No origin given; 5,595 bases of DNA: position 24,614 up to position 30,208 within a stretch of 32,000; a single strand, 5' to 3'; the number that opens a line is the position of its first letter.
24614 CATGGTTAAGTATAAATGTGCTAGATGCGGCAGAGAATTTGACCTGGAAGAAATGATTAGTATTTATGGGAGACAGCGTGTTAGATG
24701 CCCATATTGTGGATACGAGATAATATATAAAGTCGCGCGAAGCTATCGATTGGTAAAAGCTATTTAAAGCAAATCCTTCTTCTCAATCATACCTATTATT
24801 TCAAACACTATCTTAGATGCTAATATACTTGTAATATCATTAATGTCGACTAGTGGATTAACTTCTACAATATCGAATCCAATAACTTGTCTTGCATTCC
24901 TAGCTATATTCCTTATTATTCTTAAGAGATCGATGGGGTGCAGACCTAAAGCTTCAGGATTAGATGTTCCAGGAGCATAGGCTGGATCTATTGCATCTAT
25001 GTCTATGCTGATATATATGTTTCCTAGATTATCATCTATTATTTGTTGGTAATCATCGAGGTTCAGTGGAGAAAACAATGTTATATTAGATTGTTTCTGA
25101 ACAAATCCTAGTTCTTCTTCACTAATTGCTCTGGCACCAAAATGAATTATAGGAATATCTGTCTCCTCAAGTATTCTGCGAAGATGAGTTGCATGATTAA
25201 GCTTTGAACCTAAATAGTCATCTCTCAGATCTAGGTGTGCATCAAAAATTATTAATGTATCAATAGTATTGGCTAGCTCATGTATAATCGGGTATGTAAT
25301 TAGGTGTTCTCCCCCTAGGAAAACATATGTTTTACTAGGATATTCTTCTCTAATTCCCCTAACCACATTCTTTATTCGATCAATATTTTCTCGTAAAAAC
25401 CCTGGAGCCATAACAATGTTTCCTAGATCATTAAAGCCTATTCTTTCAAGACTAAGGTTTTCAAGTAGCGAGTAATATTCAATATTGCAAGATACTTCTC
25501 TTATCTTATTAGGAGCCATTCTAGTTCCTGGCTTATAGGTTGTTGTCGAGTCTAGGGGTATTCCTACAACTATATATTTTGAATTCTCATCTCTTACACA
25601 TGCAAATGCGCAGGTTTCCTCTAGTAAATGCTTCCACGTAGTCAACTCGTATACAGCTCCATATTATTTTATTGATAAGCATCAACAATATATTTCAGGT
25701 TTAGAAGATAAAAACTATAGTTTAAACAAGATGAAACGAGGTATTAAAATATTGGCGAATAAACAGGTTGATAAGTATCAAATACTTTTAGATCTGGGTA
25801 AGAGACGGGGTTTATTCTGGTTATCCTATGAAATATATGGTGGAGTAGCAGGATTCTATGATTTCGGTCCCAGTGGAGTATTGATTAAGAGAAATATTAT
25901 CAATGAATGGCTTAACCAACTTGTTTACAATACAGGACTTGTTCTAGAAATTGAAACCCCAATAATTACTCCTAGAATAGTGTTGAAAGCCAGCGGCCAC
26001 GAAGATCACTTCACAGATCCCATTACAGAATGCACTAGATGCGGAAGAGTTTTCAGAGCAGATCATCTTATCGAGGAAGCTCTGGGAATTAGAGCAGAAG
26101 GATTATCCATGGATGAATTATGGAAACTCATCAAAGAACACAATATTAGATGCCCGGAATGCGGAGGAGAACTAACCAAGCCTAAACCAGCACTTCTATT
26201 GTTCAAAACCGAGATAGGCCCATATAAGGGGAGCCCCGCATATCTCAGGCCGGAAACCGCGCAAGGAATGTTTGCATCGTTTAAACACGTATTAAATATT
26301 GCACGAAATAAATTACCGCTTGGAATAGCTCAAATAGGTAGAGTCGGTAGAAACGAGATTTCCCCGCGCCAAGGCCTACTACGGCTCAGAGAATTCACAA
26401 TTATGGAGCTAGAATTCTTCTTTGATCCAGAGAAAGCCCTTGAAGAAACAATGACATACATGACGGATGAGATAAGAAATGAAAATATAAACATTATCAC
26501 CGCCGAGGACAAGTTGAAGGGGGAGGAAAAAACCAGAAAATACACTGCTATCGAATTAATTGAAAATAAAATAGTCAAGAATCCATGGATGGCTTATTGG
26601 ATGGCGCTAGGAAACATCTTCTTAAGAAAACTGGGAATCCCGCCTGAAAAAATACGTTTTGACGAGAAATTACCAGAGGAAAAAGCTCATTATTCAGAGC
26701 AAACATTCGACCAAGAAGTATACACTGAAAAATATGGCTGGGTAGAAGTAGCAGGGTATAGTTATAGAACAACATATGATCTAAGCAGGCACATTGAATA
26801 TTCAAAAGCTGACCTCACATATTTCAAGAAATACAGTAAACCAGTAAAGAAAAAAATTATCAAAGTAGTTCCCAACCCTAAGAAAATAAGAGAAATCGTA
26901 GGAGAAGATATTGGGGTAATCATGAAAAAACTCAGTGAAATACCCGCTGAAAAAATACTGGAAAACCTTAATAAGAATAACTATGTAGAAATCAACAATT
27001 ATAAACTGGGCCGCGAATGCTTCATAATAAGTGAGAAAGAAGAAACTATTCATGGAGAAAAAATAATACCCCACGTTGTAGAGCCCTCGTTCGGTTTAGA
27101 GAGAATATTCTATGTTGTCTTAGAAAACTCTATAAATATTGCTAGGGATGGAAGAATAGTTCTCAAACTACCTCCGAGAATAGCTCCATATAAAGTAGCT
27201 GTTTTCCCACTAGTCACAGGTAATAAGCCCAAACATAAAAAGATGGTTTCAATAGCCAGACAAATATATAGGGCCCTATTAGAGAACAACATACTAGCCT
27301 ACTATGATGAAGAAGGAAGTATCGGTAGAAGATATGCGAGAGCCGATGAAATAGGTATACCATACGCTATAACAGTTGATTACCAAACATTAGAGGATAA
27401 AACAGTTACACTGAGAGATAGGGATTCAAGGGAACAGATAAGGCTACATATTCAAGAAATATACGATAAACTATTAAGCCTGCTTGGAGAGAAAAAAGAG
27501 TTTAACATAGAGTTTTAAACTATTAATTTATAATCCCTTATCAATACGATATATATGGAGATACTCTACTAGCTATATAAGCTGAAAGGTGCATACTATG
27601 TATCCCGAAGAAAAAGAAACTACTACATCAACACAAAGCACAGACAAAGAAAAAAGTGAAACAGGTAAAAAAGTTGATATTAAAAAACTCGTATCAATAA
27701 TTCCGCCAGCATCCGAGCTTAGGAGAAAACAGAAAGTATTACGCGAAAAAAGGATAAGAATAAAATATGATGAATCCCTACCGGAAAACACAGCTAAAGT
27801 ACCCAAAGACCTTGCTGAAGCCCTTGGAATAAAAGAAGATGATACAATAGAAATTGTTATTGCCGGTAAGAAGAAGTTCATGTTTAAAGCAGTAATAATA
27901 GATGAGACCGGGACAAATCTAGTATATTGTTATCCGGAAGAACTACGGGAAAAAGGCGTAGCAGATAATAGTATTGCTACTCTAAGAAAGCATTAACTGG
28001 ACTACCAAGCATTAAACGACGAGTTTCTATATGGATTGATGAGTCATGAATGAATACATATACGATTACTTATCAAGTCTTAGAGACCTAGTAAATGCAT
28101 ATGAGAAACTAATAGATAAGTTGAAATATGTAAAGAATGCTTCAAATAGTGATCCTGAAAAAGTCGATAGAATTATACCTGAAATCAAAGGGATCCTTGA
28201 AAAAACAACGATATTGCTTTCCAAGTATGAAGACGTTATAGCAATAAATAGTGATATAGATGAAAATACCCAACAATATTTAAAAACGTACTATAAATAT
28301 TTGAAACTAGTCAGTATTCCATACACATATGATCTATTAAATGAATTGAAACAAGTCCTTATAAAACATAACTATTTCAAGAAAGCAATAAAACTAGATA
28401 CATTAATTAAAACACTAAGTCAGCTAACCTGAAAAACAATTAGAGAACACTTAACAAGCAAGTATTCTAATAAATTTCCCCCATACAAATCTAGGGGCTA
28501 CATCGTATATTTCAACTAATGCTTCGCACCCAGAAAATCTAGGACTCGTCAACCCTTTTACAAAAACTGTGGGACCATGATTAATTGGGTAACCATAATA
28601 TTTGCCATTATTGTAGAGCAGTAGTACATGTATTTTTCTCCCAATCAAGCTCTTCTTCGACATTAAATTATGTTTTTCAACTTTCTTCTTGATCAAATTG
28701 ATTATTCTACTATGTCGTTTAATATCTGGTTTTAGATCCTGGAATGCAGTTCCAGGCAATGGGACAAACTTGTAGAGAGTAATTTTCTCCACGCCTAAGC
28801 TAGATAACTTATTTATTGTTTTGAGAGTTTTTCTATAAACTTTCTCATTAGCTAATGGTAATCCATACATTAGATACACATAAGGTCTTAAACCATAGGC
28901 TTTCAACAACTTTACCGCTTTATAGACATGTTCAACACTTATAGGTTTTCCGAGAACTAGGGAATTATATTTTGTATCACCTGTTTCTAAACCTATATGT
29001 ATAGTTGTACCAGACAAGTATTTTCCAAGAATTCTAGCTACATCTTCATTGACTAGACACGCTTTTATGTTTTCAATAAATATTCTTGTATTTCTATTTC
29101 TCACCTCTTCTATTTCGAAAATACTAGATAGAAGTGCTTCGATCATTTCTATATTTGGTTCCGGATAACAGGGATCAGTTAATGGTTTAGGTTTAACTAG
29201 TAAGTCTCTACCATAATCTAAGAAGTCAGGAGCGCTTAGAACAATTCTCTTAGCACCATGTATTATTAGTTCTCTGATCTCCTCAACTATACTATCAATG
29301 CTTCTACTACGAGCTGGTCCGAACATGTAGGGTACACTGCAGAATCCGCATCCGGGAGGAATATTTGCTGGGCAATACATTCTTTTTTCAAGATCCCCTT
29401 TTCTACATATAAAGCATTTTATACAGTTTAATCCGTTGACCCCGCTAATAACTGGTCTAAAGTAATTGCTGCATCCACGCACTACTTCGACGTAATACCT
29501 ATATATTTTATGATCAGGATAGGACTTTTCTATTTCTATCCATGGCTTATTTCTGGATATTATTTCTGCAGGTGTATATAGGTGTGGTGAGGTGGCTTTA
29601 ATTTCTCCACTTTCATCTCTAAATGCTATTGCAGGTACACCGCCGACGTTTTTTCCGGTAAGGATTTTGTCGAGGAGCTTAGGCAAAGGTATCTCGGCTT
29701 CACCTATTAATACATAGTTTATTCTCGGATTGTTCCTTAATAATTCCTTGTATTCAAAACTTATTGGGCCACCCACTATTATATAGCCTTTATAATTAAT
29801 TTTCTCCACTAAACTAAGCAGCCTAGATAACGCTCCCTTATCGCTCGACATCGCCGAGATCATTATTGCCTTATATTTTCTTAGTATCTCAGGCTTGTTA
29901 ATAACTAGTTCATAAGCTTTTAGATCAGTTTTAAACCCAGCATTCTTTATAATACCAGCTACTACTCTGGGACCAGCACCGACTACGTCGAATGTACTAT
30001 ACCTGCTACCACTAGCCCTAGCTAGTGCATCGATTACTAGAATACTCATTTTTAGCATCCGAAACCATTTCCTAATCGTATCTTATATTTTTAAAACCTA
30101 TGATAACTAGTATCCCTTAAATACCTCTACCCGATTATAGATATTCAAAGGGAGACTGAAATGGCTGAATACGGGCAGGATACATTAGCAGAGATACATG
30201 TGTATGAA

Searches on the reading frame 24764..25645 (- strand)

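Call 35: search_protein_families(library=pfam, proteins=[window:24764-25645:-], max_evalue=0.001)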
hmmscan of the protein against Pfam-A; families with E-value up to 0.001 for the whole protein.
window:24764-25645:- (293 aa): 1 family
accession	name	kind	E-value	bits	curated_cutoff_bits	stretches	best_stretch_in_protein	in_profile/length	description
PF00491.26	Arginase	-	2.1e-68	231.2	22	1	23-284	2-279/280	Arginase family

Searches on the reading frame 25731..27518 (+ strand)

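Call 35: search_protein_families(library=pfam, proteins=[window:25731-27518:+], max_evalue=0.001)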
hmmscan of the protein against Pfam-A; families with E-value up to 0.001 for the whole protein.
window:25731-27518:+ (595 aa): 2 families
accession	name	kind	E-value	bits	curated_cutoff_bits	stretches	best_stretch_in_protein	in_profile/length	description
PF03129.25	HGTP_anticodon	-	2.7e-23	82.4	21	1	488-583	1-93/94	Anticodon binding domain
PF00587.30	tRNA-synt_2b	-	2.1e-10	41.4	29.3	1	170-246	11-86/179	tRNA synthetase class II core domain (G, H, P, S and T)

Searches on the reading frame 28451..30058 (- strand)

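Call 35: search_protein_families(library=pfam, proteins=[window:28451-30058:-], max_evalue=0.001)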
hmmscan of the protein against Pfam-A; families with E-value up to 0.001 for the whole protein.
window:28451-30058:- (535 aa): 2 families
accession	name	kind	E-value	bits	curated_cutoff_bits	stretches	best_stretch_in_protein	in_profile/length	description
PF04055.27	Radical_SAM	-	1.5e-16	61.4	29.5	1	236-413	10-164/166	Radical SAM superfamily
PF02310.24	B12-binding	-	7.8e-08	32.6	32.1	1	23-128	10-120/121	B12 binding domain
